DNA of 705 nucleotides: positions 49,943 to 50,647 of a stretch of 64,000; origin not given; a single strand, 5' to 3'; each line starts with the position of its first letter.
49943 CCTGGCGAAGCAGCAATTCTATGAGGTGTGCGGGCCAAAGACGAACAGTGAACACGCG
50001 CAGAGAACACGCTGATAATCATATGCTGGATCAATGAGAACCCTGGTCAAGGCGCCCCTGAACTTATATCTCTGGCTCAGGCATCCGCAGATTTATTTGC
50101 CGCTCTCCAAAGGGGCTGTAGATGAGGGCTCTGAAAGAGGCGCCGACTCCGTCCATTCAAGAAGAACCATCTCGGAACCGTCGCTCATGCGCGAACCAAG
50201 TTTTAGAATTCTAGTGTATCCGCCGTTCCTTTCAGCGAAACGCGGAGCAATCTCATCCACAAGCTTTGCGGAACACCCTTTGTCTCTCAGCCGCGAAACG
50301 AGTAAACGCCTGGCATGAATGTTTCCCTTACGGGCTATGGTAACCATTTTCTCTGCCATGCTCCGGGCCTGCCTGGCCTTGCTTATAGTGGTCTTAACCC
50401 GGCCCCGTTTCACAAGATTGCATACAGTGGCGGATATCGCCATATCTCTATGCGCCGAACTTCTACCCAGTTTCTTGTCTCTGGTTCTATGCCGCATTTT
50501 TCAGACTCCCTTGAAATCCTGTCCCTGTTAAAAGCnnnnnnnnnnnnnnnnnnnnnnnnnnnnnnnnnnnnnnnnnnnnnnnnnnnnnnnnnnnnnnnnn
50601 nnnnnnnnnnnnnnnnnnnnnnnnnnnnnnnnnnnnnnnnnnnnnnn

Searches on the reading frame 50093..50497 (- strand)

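Call 81: search_protein_families(library=pfam, proteins=[window:50093-50497:-], max_evalue=0.001)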
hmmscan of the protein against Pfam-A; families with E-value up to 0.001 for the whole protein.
window:50093-50497:- (134 aa): 1 family
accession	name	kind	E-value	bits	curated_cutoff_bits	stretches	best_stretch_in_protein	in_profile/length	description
PF01196.24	Ribosomal_L17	-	1.5e-30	106.4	27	1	22-115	3-96/97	Ribosomal protein L17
